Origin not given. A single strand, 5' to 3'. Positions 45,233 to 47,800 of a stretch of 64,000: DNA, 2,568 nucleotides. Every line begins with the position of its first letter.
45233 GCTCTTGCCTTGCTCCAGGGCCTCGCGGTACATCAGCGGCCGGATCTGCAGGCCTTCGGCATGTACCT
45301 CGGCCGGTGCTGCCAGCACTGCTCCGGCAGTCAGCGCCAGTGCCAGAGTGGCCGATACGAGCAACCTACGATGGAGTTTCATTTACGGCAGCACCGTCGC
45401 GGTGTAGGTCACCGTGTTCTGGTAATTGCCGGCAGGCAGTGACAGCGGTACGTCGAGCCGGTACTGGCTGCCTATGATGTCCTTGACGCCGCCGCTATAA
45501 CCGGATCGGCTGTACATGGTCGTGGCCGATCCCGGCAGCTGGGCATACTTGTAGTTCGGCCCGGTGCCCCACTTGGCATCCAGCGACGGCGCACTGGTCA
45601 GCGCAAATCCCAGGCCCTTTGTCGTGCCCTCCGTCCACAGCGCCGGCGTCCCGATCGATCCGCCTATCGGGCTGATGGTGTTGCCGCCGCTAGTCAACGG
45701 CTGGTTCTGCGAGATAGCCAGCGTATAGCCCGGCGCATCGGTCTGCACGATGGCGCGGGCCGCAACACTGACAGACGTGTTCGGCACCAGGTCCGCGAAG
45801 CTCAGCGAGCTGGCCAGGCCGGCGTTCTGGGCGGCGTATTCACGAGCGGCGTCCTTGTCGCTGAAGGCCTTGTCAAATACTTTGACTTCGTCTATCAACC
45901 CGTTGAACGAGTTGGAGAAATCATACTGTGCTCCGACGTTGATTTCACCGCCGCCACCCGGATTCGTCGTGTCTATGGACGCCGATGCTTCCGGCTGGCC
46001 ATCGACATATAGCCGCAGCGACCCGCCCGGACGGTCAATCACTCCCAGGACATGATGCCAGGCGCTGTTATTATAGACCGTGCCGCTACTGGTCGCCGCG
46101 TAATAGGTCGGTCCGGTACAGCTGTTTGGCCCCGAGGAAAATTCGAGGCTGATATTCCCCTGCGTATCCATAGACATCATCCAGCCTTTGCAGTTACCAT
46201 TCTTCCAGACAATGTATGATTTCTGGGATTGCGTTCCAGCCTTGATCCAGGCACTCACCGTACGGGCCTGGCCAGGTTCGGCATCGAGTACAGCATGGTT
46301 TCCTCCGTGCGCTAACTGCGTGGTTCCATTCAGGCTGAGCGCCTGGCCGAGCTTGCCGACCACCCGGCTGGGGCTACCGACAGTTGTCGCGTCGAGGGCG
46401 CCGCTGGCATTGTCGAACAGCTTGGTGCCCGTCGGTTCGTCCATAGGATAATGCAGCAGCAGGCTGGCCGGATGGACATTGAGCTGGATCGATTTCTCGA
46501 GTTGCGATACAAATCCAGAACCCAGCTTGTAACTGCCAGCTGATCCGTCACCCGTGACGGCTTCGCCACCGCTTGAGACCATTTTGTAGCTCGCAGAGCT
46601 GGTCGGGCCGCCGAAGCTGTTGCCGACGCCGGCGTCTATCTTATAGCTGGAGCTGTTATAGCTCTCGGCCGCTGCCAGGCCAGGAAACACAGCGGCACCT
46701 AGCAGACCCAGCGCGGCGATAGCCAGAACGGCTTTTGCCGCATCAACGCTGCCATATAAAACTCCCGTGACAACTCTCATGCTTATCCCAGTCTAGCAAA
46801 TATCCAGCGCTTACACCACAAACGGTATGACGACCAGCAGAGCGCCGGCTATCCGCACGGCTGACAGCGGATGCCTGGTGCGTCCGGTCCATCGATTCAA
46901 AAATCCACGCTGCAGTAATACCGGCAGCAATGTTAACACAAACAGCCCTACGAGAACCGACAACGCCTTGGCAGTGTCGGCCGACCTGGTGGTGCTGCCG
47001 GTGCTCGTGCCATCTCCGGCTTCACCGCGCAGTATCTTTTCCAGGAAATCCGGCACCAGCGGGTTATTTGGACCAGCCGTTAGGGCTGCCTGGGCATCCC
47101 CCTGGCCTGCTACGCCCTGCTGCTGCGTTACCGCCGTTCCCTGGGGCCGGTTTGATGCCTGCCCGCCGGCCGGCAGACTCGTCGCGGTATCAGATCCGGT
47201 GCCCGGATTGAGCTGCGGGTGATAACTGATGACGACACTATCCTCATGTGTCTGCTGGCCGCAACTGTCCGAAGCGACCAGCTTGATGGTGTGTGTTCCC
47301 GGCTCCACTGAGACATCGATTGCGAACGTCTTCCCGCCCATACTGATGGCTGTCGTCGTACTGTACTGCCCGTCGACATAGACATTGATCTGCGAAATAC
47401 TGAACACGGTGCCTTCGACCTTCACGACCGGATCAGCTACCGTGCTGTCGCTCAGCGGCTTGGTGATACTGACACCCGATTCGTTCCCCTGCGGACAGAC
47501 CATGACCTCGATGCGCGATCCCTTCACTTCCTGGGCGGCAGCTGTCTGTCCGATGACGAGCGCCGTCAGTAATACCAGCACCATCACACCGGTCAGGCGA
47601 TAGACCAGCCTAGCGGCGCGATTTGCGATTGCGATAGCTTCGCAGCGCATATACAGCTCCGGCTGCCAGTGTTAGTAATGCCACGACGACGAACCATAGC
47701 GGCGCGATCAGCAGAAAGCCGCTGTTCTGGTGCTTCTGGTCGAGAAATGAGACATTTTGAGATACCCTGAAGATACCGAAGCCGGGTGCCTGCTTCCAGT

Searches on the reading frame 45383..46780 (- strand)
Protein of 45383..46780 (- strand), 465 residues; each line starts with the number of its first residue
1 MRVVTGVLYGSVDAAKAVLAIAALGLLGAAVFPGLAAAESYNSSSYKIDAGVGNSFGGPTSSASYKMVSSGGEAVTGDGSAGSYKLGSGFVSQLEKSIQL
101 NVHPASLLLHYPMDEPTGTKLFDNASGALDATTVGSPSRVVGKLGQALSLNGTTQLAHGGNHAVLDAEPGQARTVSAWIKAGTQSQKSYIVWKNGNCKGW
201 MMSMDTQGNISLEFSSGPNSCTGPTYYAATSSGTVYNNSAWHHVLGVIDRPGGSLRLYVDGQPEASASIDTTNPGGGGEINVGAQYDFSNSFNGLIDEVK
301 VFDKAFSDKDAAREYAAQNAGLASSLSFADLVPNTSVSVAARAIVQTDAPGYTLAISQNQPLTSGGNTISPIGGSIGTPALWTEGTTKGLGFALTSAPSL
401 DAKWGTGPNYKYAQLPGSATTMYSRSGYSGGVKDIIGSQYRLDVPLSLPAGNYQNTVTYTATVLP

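Call 16: search_protein_families(library=pfam, proteins=[window:45383-46780:-], max_evalue=0.001)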
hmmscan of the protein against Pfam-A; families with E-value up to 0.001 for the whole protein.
window:45383-46780:- (465 aa): 1 family
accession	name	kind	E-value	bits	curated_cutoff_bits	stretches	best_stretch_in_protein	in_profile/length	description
PF13385.13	Laminin_G_3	-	1e-23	84.6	27.6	1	170-310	16-149/151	Concanavalin A-like lectin/glucanases superfamily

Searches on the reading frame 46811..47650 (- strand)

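Call 17: search_protein_families(library=pfam, proteins=[window:46811-47650:-], max_evalue=0.001)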
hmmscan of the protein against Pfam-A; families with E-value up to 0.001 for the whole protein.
window:46811-47650:- (279 aa): 1 family
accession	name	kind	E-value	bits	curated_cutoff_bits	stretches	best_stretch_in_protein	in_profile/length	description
PF17957.7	Big_7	-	0.00081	20.4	24.1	0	60-123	3-69/70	Bacterial Ig domain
